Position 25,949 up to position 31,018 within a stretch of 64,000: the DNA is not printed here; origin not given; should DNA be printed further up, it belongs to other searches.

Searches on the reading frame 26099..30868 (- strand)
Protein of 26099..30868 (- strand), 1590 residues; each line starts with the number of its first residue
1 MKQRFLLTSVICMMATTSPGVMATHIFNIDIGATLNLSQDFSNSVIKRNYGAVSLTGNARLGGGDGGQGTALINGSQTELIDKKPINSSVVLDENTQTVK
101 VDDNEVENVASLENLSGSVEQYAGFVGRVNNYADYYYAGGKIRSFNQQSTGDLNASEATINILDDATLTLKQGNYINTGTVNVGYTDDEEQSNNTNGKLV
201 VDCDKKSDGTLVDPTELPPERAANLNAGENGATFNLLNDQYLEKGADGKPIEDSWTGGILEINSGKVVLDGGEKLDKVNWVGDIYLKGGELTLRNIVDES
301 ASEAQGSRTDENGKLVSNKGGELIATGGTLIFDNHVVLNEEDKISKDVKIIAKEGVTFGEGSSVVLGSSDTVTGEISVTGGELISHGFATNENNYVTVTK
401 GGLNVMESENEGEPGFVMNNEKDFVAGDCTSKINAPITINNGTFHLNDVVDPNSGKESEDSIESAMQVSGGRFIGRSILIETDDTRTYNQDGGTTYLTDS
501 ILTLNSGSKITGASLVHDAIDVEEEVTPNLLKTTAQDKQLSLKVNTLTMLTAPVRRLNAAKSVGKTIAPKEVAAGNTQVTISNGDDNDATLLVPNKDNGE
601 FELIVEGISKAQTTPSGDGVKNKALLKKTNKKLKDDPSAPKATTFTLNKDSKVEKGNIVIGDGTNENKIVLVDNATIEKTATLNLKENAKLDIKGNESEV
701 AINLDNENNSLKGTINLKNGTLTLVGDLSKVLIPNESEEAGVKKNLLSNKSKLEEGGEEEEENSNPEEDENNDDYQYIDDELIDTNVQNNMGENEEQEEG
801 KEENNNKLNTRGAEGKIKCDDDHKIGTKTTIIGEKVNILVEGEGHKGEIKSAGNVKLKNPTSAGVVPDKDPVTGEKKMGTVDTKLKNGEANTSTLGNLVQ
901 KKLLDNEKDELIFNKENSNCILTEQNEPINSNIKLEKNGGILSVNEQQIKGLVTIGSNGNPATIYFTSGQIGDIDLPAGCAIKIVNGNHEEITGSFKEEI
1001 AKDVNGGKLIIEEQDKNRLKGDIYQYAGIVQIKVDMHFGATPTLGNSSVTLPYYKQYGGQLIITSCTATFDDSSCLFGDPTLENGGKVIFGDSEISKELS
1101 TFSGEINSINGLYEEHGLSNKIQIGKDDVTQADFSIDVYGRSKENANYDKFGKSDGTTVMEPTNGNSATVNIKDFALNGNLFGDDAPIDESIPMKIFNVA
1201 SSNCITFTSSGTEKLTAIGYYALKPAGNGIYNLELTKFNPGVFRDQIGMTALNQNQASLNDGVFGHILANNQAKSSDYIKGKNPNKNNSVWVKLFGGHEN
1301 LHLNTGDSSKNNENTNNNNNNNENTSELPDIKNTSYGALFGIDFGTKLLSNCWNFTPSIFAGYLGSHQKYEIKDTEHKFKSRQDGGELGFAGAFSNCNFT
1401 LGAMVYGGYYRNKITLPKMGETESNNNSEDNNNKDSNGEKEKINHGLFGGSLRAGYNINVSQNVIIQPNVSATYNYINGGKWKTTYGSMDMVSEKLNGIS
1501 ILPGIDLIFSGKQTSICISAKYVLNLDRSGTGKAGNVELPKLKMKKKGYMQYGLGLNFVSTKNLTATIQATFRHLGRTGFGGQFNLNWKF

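Call 21: search_protein_families(library=pfam, proteins=[window:26099-30868:-], max_evalue=0.00001)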
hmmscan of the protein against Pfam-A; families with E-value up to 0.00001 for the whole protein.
window:26099-30868:- (1590 aa): 1 family
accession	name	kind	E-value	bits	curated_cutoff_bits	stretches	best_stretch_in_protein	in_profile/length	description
PF03797.25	Autotransporter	-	1.6e-09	38.3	26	1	1318-1569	8-253/255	Autotransporter beta-domain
